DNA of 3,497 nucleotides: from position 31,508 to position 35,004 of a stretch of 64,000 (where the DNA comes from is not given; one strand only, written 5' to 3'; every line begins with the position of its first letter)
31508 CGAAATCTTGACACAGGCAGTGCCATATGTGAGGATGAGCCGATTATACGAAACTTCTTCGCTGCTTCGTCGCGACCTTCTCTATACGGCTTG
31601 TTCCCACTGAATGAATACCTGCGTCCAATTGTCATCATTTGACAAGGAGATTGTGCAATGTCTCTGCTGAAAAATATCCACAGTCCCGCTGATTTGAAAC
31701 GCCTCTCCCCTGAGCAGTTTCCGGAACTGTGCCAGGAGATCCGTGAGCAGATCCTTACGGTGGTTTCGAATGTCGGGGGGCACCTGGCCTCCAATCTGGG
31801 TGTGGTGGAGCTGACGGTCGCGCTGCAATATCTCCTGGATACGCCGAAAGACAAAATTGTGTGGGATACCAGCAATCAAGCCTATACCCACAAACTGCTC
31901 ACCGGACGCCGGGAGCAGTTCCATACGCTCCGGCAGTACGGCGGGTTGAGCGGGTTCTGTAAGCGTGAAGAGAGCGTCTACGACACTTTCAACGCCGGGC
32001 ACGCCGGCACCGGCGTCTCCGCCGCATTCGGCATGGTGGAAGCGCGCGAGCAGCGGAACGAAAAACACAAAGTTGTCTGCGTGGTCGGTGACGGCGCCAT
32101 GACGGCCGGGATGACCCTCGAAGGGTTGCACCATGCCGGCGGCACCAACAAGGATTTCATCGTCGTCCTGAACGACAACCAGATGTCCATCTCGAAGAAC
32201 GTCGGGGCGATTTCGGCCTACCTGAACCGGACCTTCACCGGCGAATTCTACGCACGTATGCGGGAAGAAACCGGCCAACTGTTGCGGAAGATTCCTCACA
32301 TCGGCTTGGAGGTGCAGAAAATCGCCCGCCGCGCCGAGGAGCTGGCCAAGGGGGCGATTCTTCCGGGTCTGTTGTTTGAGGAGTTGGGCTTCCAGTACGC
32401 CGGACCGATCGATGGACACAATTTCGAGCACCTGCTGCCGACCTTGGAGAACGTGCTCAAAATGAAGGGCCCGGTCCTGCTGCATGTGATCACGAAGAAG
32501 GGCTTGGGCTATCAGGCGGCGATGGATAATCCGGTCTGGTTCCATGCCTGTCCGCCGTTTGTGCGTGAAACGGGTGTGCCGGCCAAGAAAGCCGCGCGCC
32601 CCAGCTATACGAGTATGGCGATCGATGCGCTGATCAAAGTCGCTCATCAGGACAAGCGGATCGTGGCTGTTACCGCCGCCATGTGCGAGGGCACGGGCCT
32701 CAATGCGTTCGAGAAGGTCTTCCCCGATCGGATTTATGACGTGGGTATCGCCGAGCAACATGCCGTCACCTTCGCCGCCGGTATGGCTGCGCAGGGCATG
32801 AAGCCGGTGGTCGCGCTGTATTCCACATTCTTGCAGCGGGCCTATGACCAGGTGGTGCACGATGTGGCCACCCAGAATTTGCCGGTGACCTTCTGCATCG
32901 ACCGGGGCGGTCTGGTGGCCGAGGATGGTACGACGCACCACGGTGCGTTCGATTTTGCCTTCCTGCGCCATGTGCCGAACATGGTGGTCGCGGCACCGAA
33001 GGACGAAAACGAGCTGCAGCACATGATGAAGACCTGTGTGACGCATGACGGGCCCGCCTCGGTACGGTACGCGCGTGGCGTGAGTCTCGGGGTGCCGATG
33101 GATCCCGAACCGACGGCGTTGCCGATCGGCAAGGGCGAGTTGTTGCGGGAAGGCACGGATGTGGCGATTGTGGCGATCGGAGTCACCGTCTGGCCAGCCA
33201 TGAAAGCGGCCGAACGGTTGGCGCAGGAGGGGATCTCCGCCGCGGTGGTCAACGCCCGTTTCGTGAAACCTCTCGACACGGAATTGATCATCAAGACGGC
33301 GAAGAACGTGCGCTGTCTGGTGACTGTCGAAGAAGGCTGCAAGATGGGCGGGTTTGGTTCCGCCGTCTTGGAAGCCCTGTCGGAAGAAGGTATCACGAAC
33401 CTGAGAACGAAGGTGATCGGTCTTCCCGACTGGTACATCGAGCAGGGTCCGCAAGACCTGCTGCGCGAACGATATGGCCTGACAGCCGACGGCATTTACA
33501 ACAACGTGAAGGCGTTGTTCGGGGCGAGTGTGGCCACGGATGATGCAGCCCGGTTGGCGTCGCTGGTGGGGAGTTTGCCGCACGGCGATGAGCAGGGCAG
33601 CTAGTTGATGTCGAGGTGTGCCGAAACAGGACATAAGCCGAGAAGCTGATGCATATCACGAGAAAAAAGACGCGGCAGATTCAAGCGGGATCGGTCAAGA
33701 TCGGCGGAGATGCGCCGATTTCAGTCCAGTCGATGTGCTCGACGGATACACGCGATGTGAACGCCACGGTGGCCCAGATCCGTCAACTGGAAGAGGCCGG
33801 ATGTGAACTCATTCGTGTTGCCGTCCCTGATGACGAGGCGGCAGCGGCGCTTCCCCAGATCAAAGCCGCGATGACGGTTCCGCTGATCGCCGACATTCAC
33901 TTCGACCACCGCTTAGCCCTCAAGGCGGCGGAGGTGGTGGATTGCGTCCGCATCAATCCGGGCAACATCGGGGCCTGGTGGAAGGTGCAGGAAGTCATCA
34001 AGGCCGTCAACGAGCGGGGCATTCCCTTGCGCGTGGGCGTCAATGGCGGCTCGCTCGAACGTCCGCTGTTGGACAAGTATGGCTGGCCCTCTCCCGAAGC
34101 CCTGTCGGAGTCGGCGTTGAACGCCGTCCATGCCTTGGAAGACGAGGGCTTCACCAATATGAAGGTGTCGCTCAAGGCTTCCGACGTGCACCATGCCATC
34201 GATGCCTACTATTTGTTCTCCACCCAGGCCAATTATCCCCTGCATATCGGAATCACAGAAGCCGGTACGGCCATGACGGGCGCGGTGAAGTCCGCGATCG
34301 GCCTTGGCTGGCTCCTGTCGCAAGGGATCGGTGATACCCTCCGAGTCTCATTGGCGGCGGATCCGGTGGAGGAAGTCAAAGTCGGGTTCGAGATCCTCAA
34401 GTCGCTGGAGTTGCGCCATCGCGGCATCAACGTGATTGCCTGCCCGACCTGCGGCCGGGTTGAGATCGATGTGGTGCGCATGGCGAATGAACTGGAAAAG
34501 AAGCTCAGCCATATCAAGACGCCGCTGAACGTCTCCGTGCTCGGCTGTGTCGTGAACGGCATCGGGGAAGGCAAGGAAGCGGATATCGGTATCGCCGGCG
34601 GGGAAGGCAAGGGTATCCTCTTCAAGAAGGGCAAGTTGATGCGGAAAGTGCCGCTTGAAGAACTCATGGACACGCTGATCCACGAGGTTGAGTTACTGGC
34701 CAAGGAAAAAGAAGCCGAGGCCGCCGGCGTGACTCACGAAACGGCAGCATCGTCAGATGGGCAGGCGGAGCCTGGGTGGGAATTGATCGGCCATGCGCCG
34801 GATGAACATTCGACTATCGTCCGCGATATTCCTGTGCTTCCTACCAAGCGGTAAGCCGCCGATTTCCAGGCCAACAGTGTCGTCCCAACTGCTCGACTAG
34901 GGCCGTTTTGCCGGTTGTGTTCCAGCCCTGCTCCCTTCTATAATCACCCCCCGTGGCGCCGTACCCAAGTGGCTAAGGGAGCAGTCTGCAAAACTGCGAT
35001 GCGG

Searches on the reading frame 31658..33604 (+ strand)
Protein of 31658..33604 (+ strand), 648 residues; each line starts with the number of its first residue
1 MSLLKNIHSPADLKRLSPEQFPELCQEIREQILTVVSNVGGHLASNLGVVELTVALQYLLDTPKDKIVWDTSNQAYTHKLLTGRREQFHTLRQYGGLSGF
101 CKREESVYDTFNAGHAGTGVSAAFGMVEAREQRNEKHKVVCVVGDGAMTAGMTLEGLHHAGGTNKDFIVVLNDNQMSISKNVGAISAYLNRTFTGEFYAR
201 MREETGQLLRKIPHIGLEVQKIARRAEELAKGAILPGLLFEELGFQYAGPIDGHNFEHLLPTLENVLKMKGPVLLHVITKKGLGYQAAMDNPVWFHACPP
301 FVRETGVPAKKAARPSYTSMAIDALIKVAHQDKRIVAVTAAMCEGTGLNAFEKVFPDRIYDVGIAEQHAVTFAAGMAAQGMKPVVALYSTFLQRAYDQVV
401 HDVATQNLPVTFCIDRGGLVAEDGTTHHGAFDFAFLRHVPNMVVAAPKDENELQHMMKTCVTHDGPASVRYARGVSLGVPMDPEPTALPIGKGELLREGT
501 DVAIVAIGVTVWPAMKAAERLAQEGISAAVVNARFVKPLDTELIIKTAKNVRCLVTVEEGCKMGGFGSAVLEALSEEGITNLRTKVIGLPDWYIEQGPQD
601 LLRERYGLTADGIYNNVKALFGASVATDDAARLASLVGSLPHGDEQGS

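Call 8: search_protein_families(library=pfam, proteins=[window:31658-33604:+], max_evalue=0.01)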
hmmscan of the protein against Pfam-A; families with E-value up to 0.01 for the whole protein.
window:31658-33604:+ (648 aa): 8 families
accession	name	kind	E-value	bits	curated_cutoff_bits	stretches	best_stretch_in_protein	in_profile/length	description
PF13292.11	DXP_synthase_N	-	4.8e-116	387.3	21.2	1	4-279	1-274/274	1-deoxy-D-xylulose-5-phosphate synthase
PF02779.29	Transket_pyr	-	2.9e-46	157.7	27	1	317-474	5-170/174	Transketolase, pyrimidine binding domain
PF02780.25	Transketolase_C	-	1.1e-35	122.6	25.9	1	491-613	1-124/124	Transketolase, C-terminal domain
PF02775.26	TPP_enzyme_C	-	1.2e-08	35.3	21.9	1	102-176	16-84/151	Thiamine pyrophosphate enzyme, C-terminal TPP binding domain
PF00676.26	E1_dh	-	0.0001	21.8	22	1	103-181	92-168/300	Dehydrogenase E1 component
PF17147.9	PFOR_II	-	0.0005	20.8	27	1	501-571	2-72/102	Pyruvate:ferredoxin oxidoreductase core domain II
PF22613.1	Transketolase_C_1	-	0.0015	19.2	27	1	499-540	11-52/113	Transketolase-like TK C-terminal domain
PF00456.26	Transketolase_N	-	0.0059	16.1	22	0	114-183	112-192/334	Transketolase, thiamine diphosphate binding domain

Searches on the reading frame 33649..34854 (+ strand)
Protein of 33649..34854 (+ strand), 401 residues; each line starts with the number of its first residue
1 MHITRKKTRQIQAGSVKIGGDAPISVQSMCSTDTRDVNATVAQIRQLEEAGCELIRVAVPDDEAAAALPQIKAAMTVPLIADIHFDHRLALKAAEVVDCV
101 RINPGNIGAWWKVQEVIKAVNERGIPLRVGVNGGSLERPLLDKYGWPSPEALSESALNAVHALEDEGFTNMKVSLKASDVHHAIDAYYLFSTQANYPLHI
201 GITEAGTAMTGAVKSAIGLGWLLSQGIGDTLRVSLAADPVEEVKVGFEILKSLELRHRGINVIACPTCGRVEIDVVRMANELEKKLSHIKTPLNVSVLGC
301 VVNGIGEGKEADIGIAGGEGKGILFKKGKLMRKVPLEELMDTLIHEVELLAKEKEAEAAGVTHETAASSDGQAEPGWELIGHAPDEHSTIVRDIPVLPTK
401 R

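Call 8: search_protein_families(library=pfam, proteins=[window:33649-34854:+], max_evalue=0.01)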
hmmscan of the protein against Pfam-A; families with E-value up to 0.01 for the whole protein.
window:33649-34854:+ (401 aa): 2 families
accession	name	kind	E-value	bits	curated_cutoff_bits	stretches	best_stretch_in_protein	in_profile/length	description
PF04551.19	GcpE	-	1.3e-147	491.8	32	1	8-348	1-342/343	GcpE protein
PF13378.12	MR_MLE_C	-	0.0017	18.5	29.4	0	36-134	56-157/219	Enolase C-terminal domain-like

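Call 20: find_encoding_contigs(protein=window:33649-34854:+, flank=10000, max_places=10)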
Protein window:33649-34854:+ (401 aa): 7 contigs read that carry it; 7 places shown.
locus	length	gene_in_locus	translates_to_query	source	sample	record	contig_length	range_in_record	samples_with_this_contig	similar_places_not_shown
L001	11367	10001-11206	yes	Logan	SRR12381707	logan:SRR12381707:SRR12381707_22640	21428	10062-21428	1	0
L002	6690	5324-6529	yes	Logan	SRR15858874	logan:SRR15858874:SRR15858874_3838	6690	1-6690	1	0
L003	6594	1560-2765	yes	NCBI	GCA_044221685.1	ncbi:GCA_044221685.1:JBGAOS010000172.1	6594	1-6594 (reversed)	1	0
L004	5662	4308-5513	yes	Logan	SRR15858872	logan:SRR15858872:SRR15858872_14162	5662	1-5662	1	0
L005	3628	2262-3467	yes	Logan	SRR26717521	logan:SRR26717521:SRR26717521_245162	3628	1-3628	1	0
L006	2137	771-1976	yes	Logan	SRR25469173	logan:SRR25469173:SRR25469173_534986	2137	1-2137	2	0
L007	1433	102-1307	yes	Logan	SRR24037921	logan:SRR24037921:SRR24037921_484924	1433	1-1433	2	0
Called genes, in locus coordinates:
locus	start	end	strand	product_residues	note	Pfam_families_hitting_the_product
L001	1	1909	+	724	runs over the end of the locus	PF00432:Prenyltrans (faint), PF13249:SQHop_cyclase_N, PF13243:SQHop_cyclase_C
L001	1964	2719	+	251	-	PF01048:PNP_UDP_1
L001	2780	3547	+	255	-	PF02405:MlaE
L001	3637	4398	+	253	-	PF00005:ABC_tran, PF13304:AAA_21 (faint)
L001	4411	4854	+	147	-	PF02470:MlaD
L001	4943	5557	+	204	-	PF05494:MlaC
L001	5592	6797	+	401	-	PF01103:Omp85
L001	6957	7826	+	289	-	PF11383:DUF3187, PF13557:Phenol_MetA_deg (faint)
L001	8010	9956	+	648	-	PF13292:DXP_synthase_N, PF02775:TPP_enzyme_C (weak), PF02779:Transket_pyr, PF02780:Transketolase_C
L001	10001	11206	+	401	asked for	PF04551:GcpE, PF26540:GcpE_C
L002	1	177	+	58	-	?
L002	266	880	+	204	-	PF05494:MlaC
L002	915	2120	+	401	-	PF01103:Omp85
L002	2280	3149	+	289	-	PF11383:DUF3187, PF13557:Phenol_MetA_deg (faint)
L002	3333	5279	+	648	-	PF13292:DXP_synthase_N, PF02775:TPP_enzyme_C (weak), PF02779:Transket_pyr, PF02780:Transketolase_C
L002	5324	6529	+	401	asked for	PF04551:GcpE, PF26540:GcpE_C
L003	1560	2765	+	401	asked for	PF04551:GcpE, PF26540:GcpE_C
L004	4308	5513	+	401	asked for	PF04551:GcpE, PF26540:GcpE_C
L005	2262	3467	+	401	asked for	PF04551:GcpE, PF26540:GcpE_C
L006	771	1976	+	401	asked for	PF04551:GcpE, PF26540:GcpE_C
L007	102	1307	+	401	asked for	PF04551:GcpE, PF26540:GcpE_C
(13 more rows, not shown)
